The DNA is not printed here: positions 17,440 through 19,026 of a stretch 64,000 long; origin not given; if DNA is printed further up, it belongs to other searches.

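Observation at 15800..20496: Compact operon combining a PhnZ-like HD-domain oxygenase with an FAD amine oxidoreductase, a Zn-alcohol dehydrogenase and a membrane protein: candidate non-canonical oxidative phosphonate C-P cleavage pathway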

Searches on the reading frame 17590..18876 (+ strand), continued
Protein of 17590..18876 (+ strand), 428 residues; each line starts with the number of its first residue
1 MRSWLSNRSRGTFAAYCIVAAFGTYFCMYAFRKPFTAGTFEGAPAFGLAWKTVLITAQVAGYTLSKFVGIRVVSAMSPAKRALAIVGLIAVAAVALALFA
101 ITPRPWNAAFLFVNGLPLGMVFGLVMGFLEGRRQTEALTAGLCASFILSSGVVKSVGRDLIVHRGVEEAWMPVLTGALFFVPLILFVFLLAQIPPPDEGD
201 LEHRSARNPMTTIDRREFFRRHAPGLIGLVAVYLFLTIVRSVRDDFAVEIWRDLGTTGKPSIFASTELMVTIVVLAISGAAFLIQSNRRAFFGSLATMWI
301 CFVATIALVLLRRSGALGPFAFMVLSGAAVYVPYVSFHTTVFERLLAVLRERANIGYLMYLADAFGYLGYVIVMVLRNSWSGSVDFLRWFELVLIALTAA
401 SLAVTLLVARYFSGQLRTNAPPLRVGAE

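Call 52: predict_structure(alignment_id=A2)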
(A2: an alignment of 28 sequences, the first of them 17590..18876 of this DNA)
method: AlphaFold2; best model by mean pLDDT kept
length: 428 residues; sequences in the alignment: 28
mean_pLDDT: 88.6   pTM: 0.88
mean pLDDT of the five models: 88.6, 88.0, 86.9, 86.6, 86.3
residues with pLDDT >= 90: 260; 70-90: 142; 50-70: 17; < 50: 9
segments of 3 or more residues with pLDDT < 50: 422-428
pLDDT, mean of each block of 10 residues (from residue 1): 84 90 94 89 80 93 85 76 92 97 95 92 84 79 92 96 96 96 95 84 60 85 93 96 94 92 97 92 88 96 98 97 97 93 88 75 89 85 81 96 97 80 44
secondary structure, 60 per line:
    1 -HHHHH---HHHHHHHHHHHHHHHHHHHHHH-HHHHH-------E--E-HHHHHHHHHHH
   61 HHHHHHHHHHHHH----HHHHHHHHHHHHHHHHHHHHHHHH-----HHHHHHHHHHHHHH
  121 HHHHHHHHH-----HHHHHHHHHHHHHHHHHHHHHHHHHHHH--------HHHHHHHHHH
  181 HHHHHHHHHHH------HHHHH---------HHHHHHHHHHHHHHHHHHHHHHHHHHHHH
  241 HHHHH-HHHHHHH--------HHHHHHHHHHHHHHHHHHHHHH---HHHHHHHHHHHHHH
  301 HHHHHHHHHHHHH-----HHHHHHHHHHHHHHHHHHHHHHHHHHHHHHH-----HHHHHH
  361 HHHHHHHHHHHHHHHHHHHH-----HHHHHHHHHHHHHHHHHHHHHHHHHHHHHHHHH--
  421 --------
elements in order: H2-6 H10-31 H33-37 H50-73 H78-101 H107-129 H135-162 H171-191 H198-202 H212-245 H247-253 H262-283 H287-313 H319-349 H355-380 H386-418
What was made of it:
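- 17590..18876 (+): DUF5690 12-helix MFS-fold membrane protein (428 aa). Predicted importer of C2 phosphonates. AF2 model has pLDDT 88.6 and pTM 0.88 and is all-helical (call 52).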

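Call 54: fold_search(model_id=the predicted structure, library=pdb)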
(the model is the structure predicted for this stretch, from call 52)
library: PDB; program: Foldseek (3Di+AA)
matches with E <= 10: 761; with E <= 0.001: 330
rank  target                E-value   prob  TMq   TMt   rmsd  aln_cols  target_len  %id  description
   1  9ll1                  5.7e-08  1.00  0.63  0.67   5.7       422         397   19  Cryo-EM structure of G6PT1 in complex with Chlorogenic acid (released 2025-12-31)
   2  9kv0                  6.2e-08  1.00  0.65  0.68   5.6       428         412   20  Cryo-EM structure of human G6PT in complex with chlorogenic acid (released 2025-11-12)
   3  9ugx                  1.2e-07  1.00  0.65  0.67   5.8       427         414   19  Cryo-EM Structure of G6PT1-apo monomer in pi buffer (released 2026-01-07)
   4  9w1r                  1.3e-07  1.00  0.63  0.69   5.7       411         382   20  S-4048-bound human SLC37A4 monomer (released 2025-11-19)
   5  9ugy                  1.7e-07  1.00  0.65  0.67   5.4       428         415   19  Cryo-EM Structure of G6PT1 bound with GlcN6P (released 2026-01-07)
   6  9ll0                  2.0e-07  1.00  0.64  0.68   5.7       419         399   20  Cryo-EM structure of G6PT1 in complex with Glucose-6-phosphate (released 2025-12-31)
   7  4zwb_A                3.8e-07  1.00  0.62  0.58   6.7       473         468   16  Crystal structure of maltose-bound human GLUT3 in the outward-occluded conformation at 2.4 angstrom (released 2015-07-22)
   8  7sps_A                3.9e-07  1.00  0.56  0.52   7.7       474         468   16  Crystal structure of human glucose transporter GLUT3 bound with exofacial inhibitor SA47 (released 2022-05-18)
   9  7wsm_A                4.4e-07  1.00  0.58  0.55   8.6       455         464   12  Cryo-EM structure of human glucose transporter GLUT4 bound to cytochalasin B in lipid nanodiscs (released 2022-05-18)
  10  7spt                  4.4e-07  1.00  0.58  0.54   7.0       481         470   16  Crystal structure of exofacial state human glucose transporter GLUT3 (released 2022-05-18)
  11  9w1p_A                4.6e-07  1.00  0.54  0.56   7.5       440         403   19  G6P-bound human SLC37A4 lateral dimer (released 2025-11-19)
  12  8ttf_A                6.9e-07  1.00  0.63  0.68   6.4       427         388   15  NorA double mutant - E222QD307N at pH 7.5 (released 2024-05-29)
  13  8u3d                  6.9e-07  1.00  0.62  0.62   7.3       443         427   14  Structure of Apo Sialin at pH7.5 (released 2024-05-29)
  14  7crz                  7.5e-07  1.00  0.60  0.56   6.7       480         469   16  Crystal structure of human glucose transporter GLUT3 bound with C3361 (released 2021-01-13)
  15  8u3f                  7.9e-07  1.00  0.65  0.63   6.8       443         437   13  Structure of Apo Sialin R168K mutant (released 2024-05-29)
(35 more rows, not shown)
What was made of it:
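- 17590..18876 (+): Best PDB fold matches are G6PT1/SLC37A4 glucose-6-phosphate transporters, TM about 0.63-0.68 (call 54).
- On DUF5690 / MFS transporters: The AF2 model has pLDDT 88.6, and 330 PDB matches at E<=1e-3 are led by MFS transporters (calls 52, 54).
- DUF5690 has an MFS fold closest to organophosphate transporters (calls 52, 54).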
